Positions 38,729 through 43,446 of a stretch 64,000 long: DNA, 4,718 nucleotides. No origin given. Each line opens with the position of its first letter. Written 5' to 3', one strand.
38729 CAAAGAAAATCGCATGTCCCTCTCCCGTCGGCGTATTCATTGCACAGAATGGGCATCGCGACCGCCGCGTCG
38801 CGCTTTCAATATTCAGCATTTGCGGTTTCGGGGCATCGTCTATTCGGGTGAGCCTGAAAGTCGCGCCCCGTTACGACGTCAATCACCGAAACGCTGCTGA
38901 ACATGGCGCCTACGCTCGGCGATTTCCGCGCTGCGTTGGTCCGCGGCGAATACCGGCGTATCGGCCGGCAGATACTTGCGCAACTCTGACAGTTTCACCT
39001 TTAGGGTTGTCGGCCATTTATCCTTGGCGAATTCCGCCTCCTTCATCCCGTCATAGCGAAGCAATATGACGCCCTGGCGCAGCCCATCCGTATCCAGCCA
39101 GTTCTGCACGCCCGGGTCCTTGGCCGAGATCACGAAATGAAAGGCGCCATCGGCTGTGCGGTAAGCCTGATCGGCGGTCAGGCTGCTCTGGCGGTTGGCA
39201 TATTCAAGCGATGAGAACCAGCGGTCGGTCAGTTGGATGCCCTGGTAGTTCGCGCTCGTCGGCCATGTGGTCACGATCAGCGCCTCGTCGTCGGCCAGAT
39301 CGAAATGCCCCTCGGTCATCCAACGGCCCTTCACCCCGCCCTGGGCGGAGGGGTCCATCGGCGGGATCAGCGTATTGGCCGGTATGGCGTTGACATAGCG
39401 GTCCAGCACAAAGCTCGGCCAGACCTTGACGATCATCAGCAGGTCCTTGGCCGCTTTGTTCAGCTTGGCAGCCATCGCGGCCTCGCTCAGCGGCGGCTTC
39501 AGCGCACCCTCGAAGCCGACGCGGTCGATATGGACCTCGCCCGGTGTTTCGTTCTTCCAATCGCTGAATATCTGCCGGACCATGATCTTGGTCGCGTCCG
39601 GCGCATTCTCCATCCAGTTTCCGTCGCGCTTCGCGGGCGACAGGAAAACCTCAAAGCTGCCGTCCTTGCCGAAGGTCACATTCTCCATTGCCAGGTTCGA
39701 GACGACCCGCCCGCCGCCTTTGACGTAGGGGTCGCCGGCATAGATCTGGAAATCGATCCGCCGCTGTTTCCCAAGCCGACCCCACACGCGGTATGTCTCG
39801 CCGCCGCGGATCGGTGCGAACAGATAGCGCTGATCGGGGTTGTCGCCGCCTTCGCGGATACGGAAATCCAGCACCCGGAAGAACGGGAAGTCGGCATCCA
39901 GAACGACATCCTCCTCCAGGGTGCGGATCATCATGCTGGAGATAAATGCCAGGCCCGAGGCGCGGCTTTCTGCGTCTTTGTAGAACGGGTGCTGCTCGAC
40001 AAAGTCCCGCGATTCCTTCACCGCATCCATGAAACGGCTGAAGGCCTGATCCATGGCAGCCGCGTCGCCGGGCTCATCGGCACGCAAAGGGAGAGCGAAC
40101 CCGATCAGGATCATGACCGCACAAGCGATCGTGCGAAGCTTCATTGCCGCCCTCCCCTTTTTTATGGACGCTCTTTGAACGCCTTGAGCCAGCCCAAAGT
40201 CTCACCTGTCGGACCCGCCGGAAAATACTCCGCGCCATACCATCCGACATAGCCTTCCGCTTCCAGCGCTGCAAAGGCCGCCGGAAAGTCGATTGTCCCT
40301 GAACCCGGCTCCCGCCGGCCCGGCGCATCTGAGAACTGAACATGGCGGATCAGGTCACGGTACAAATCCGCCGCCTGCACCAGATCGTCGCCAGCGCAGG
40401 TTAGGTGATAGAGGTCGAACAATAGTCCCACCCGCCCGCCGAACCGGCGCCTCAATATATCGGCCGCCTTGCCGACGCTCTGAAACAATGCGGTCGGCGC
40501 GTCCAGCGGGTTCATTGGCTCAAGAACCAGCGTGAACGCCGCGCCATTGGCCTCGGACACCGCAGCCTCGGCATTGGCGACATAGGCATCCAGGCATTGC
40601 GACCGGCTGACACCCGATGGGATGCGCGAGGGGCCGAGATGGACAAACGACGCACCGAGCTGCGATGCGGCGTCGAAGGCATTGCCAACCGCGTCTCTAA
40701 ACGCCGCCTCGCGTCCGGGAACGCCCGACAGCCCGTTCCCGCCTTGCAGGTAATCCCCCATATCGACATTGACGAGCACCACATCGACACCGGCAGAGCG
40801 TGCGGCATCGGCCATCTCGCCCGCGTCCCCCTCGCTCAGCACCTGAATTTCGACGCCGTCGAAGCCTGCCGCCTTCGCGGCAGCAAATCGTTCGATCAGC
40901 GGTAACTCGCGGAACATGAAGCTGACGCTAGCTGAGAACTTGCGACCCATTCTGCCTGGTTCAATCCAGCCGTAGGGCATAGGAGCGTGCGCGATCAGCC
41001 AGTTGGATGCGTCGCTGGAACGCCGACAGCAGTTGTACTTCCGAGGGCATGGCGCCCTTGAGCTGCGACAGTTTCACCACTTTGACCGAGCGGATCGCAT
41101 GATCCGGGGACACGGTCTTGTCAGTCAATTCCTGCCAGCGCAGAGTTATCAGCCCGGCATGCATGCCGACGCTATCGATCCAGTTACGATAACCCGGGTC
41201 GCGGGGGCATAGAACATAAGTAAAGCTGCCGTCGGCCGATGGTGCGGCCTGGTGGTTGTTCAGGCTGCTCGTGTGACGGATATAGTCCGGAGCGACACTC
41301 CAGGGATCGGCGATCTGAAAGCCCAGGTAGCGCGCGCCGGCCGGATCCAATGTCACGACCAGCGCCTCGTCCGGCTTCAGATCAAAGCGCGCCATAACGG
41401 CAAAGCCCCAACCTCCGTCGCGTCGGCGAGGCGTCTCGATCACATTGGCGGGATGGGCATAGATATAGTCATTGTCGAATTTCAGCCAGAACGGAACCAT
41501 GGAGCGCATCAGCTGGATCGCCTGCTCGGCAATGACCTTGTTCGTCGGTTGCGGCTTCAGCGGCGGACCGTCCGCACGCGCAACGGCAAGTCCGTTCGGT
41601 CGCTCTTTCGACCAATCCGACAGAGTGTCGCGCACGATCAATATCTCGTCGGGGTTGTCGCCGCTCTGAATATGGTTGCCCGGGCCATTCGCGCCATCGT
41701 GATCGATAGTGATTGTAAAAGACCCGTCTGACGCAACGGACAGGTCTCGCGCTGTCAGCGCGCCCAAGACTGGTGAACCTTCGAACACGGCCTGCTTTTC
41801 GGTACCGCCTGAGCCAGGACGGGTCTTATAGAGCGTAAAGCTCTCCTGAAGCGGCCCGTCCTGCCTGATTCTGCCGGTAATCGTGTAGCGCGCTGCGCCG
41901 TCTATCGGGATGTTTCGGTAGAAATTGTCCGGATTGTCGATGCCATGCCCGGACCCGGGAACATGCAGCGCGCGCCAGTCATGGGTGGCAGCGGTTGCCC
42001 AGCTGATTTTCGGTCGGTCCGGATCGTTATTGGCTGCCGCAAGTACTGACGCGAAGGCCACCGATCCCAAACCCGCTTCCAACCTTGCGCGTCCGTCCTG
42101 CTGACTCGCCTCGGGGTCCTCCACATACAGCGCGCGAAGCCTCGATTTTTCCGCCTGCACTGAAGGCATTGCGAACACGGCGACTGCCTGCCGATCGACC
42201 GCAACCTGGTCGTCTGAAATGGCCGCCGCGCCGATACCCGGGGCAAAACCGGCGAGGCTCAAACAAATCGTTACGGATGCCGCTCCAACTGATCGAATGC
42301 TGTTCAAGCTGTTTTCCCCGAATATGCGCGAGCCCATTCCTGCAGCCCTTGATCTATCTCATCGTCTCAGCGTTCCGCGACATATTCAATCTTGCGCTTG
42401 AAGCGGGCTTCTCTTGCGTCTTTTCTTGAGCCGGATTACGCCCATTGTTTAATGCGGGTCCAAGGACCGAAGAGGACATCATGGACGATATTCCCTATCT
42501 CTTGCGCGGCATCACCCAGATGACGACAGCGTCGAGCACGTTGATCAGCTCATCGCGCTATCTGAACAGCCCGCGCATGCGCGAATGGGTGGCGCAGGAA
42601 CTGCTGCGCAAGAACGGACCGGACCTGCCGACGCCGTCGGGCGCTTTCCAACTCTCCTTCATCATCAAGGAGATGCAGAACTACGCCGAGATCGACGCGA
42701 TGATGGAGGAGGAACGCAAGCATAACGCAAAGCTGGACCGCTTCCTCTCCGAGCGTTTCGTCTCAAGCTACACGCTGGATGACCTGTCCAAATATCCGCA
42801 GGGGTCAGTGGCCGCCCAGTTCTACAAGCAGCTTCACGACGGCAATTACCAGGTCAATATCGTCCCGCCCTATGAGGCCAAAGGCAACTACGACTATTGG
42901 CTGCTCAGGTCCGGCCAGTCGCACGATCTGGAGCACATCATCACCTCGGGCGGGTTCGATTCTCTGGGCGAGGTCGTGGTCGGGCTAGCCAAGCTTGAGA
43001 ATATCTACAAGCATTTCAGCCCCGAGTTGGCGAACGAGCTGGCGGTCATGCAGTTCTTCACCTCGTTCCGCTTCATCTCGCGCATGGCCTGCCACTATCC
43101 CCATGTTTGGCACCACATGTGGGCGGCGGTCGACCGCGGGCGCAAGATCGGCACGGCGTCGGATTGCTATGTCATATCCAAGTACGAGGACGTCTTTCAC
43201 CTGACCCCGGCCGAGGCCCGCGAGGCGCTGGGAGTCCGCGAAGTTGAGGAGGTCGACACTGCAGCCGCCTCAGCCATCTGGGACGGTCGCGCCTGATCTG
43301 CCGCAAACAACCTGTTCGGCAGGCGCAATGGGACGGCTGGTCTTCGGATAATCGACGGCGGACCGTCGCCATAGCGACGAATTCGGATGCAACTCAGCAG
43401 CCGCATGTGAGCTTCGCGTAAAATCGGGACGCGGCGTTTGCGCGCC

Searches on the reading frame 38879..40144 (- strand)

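Call 12: search_protein_families(library=pfam, proteins=[window:38879-40144:-], max_evalue=0.001)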
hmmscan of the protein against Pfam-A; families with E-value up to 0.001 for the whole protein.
window:38879-40144:- (421 aa): 1 family
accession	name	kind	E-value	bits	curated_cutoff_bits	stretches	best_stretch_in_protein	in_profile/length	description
PF06742.16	DUF1214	-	2e-05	25.5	25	0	154-190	65-106/112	Protein of unknown function (DUF1214)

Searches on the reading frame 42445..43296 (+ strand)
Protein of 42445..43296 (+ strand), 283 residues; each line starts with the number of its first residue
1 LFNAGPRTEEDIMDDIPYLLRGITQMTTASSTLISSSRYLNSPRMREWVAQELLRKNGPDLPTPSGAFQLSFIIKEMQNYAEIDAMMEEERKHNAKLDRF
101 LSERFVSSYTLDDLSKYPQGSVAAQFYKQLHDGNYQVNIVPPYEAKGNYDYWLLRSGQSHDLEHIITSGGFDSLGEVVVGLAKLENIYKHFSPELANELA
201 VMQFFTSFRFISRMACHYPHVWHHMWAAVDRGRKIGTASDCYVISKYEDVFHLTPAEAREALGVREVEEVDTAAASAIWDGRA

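Call 12: search_protein_families(library=pfam, proteins=[window:42445-43296:+], max_evalue=0.001)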
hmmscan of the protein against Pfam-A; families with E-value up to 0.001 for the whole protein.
window:42445-43296:+ (283 aa): 1 family
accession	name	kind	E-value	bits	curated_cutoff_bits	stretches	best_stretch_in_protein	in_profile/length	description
PF05019.18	Coq4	-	0.00019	21.3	22.9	1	107-264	69-217/221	Coenzyme Q (ubiquinone) biosynthesis protein Coq4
